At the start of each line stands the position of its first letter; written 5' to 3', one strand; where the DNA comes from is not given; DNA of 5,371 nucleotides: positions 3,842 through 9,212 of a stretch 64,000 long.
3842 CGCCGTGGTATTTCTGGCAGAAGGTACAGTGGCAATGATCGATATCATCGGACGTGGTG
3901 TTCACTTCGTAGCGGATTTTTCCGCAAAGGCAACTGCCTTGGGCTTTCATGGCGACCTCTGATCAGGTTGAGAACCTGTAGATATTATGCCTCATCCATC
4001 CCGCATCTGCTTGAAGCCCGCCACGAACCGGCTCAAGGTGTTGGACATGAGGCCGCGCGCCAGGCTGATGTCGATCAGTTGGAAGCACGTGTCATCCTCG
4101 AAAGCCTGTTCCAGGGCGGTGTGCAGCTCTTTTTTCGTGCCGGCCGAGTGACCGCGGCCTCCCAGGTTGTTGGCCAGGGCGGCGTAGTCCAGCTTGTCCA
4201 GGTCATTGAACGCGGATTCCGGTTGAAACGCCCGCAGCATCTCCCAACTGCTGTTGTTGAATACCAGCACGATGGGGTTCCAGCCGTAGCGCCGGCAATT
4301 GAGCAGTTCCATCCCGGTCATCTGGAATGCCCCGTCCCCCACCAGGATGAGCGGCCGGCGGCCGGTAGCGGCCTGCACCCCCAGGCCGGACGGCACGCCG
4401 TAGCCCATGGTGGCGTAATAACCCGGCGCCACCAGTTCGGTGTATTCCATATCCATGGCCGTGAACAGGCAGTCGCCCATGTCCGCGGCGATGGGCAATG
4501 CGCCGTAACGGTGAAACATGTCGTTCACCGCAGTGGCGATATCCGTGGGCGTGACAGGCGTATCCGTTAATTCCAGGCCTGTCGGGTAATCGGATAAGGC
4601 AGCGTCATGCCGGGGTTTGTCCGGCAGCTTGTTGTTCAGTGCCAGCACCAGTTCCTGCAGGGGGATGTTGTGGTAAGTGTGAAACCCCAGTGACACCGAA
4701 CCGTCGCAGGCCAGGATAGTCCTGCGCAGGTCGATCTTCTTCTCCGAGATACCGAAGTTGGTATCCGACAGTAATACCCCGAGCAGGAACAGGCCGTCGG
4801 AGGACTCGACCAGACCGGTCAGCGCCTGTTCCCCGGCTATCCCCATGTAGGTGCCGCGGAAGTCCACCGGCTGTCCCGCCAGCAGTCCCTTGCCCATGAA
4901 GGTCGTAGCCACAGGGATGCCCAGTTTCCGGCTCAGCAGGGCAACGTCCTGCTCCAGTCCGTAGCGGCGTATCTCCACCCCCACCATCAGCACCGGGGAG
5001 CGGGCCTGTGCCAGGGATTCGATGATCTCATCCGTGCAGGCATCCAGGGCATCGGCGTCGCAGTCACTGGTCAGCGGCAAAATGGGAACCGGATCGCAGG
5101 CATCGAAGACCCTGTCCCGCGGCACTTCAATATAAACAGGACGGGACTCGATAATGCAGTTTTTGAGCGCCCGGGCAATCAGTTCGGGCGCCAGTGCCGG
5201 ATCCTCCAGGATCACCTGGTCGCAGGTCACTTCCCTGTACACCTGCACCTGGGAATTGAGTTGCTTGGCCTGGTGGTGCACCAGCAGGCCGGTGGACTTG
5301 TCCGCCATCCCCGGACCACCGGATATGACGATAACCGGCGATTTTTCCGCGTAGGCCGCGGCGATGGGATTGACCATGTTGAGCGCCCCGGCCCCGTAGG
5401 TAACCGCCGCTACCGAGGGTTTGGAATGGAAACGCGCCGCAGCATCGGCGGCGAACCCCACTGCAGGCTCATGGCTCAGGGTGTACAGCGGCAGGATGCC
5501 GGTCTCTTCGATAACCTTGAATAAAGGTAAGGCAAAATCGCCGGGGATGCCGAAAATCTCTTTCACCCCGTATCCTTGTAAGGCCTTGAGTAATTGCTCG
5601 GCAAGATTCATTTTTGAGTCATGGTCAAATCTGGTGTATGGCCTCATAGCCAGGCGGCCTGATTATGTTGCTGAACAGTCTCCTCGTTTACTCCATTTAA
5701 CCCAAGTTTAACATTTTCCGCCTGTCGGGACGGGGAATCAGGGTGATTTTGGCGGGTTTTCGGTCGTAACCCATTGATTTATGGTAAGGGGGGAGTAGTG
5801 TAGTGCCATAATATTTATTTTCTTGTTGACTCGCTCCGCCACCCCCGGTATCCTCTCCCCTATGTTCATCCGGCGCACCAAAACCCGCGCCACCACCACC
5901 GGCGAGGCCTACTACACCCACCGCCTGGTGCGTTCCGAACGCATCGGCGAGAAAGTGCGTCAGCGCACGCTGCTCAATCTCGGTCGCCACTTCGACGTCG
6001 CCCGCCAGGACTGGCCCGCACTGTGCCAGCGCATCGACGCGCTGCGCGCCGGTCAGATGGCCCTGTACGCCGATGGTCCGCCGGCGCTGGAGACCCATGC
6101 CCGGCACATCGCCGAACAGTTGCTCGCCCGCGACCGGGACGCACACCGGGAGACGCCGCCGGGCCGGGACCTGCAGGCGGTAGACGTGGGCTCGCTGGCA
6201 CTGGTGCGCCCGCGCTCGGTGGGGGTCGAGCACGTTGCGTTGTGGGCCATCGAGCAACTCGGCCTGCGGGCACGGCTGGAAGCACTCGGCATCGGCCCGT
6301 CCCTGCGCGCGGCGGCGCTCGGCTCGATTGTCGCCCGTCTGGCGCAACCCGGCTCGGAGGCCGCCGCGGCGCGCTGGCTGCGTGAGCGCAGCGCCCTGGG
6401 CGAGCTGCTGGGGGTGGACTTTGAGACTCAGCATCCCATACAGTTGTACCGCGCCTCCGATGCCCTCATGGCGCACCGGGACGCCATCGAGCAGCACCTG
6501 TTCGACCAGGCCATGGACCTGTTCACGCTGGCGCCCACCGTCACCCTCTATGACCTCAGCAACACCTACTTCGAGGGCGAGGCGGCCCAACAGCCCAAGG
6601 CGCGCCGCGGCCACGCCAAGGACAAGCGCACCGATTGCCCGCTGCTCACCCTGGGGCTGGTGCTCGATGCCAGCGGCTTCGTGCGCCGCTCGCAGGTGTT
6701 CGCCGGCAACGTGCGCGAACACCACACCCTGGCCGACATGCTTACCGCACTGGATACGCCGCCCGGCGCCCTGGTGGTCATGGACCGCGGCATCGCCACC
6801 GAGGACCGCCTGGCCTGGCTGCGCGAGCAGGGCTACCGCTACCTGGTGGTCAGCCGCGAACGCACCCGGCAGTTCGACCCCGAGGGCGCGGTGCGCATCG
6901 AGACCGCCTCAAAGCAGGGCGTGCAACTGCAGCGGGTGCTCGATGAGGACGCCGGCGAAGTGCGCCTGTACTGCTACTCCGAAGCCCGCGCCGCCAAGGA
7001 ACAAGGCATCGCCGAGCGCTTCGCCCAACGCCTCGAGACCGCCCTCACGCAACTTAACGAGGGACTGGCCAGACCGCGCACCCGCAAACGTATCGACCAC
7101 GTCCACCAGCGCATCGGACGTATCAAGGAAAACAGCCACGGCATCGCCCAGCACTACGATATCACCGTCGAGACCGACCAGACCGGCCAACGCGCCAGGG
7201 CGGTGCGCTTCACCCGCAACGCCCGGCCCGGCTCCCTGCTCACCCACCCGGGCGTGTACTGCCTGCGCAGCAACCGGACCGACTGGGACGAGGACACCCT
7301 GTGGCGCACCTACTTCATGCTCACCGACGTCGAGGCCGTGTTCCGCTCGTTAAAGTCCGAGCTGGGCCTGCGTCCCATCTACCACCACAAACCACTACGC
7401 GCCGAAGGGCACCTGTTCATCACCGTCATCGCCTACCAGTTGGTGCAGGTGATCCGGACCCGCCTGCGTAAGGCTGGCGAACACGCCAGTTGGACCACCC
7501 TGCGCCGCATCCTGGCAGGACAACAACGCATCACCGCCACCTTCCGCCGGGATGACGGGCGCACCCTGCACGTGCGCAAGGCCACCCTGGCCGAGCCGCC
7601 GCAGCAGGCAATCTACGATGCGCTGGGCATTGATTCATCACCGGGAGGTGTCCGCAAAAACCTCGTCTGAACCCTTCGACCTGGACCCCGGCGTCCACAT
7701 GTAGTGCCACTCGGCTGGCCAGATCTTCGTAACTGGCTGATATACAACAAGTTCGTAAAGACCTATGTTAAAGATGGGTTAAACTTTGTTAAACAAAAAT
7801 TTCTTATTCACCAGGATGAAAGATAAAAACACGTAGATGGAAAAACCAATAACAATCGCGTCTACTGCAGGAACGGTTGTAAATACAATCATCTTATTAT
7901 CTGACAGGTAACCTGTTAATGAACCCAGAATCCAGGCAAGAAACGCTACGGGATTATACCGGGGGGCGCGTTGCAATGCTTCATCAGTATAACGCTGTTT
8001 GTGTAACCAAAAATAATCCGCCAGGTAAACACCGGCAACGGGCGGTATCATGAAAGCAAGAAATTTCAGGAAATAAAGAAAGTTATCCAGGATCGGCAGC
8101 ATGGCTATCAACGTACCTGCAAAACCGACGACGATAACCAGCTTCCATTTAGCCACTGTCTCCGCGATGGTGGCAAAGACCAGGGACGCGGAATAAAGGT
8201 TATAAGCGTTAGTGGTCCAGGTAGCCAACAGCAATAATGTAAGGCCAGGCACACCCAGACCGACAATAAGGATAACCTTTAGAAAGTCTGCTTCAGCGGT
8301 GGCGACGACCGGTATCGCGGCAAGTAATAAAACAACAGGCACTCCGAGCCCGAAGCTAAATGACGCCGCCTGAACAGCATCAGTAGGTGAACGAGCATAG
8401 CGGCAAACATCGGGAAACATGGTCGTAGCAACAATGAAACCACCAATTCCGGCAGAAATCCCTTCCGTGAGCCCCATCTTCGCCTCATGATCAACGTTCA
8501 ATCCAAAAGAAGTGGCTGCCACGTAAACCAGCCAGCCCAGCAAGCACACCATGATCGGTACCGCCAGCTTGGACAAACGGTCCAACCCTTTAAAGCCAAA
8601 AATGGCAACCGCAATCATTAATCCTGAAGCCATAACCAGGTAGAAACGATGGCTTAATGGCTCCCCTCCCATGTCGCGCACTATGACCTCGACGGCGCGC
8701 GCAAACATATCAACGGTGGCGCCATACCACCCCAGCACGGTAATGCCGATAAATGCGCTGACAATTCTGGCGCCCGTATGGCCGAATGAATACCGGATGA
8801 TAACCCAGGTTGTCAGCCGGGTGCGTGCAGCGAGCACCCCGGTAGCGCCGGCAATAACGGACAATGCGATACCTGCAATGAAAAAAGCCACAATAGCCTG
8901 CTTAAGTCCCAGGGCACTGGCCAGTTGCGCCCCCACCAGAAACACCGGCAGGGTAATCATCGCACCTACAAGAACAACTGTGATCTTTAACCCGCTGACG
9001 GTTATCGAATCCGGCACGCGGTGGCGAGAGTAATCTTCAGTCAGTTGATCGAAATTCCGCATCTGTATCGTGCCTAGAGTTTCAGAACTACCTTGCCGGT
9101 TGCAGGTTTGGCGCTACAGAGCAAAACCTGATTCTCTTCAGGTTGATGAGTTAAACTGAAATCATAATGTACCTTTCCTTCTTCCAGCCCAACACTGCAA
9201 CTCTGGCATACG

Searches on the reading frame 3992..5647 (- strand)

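Call 65: search_protein_families(library=pfam, proteins=[window:3992-5647:-])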
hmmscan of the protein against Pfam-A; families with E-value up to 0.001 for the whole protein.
window:3992-5647:- (551 aa): 3 families
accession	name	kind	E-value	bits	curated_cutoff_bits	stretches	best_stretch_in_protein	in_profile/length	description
PF02776.23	TPP_enzyme_N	-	1.4e-28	99.5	26.8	1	13-127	1-110/119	Thiamine pyrophosphate enzyme, N-terminal TPP binding domain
PF02775.26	TPP_enzyme_C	-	7e-25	88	21.9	1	403-520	19-145/151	Thiamine pyrophosphate enzyme, C-terminal TPP binding domain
PF00205.28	TPP_enzyme_M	-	4.4e-18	65.7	30.4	1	206-302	2-97/137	Thiamine pyrophosphate enzyme, central domain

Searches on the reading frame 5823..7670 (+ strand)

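Call 65: search_protein_families(library=pfam, proteins=[window:5823-7670:+])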
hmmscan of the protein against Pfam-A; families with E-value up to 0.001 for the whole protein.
window:5823-7670:+ (615 aa): 1 family
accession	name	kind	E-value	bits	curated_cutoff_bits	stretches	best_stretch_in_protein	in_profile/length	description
PF01609.27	DDE_Tnp_1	-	2.8e-12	47.2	23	1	258-540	21-200/200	Transposase DDE domain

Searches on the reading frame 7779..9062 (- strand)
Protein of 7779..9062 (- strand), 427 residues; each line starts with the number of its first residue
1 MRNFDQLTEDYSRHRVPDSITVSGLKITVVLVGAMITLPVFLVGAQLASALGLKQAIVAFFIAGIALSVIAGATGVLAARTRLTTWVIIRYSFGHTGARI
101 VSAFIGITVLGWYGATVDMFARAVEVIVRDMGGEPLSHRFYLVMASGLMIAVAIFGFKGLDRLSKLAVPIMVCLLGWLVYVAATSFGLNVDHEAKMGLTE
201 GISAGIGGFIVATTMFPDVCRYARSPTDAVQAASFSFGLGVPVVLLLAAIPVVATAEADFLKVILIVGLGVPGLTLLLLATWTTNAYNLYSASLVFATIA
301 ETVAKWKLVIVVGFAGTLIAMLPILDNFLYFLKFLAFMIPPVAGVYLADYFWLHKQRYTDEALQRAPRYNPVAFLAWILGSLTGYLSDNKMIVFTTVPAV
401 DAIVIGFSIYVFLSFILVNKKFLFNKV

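Call 65: search_protein_families(library=pfam, proteins=[window:7779-9062:-])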
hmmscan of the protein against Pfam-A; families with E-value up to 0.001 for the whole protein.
window:7779-9062:- (427 aa): 1 family
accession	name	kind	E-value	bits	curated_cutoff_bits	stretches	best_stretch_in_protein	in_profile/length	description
PF02133.21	Transp_cyt_pur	-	6.1e-23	81.8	23.5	1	26-387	13-416/440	Permease for cytosine/purines, uracil, thiamine, allantoin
